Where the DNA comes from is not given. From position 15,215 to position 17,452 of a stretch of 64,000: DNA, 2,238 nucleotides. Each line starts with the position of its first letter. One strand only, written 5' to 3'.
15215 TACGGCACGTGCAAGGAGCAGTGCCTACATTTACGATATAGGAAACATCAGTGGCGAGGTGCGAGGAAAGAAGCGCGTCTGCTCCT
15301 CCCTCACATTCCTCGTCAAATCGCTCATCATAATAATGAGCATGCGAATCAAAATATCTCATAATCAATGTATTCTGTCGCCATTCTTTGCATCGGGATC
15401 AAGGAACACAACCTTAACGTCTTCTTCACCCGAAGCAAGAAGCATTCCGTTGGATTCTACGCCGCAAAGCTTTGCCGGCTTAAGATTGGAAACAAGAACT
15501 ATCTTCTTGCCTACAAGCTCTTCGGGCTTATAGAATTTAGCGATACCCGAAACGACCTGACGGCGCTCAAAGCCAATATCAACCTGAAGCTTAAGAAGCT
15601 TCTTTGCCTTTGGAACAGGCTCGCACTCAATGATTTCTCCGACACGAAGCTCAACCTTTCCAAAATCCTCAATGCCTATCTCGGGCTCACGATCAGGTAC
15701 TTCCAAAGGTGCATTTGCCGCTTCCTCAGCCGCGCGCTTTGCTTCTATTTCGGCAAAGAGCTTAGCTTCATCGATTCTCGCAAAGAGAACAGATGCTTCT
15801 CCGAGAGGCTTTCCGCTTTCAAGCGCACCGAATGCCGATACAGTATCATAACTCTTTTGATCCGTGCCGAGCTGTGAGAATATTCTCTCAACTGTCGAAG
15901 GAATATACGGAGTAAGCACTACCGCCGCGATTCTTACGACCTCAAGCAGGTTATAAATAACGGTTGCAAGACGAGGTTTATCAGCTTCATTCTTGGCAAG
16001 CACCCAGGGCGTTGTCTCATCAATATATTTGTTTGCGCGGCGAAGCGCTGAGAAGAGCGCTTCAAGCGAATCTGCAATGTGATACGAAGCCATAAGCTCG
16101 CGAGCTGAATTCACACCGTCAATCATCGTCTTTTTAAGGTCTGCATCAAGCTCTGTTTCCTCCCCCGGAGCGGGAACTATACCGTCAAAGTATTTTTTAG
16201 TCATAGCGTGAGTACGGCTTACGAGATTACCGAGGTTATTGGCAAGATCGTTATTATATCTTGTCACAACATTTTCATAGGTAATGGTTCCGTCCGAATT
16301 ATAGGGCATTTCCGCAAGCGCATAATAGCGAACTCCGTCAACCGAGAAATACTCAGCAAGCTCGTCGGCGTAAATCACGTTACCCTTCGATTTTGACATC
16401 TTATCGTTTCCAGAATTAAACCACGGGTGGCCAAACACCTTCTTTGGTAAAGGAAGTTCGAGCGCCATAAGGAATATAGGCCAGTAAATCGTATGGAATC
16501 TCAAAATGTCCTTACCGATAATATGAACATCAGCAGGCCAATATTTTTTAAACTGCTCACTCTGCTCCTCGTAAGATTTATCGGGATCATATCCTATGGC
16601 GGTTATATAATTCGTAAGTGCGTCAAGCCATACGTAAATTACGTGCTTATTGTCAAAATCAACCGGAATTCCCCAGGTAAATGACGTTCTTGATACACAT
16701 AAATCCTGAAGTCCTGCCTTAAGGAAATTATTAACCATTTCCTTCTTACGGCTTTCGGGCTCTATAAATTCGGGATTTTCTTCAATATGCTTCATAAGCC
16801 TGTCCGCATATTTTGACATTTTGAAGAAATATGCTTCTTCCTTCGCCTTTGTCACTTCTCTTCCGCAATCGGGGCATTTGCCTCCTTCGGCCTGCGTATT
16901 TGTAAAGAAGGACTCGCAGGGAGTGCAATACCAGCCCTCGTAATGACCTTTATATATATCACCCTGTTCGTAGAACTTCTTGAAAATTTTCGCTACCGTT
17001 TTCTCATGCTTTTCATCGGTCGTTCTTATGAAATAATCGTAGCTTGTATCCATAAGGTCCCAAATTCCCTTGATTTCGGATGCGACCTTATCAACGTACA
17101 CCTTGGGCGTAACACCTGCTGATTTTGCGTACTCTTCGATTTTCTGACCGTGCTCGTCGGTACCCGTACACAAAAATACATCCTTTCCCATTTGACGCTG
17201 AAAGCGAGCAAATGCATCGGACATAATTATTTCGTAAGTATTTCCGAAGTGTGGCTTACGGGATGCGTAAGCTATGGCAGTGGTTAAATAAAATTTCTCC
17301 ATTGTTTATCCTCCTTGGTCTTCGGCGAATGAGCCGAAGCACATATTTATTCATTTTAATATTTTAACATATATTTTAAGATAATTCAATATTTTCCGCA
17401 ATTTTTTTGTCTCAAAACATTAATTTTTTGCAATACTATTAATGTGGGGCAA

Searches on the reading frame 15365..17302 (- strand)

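Call 97: search_protein_families(library=pfam, proteins=[window:15365-17302:-], max_evalue=0.00001)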
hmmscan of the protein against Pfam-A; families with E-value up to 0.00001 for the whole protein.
window:15365-17302:- (645 aa): 5 families
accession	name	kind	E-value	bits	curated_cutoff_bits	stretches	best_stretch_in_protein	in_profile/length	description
PF09334.17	tRNA-synt_1g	-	3.2e-110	369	20.1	2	153-364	179-390/391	tRNA synthetases class I (M)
PF01588.26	tRNA_bind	-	3e-31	107.8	27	1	552-642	1-95/96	Putative tRNA binding domain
PF00133.28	tRNA-synt_1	-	4.3e-27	95.3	22.7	2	2-215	23-244/414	tRNA synthetases class I (I, L, M and V)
PF19303.5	Anticodon_3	-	3e-14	53.6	23.5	1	376-514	1-139/152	Anticodon binding domain of methionyl tRNA ligase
PF01921.24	tRNA-synt_1f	-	8.3e-06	25.4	27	0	263-353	241-332/360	tRNA synthetases class I (K)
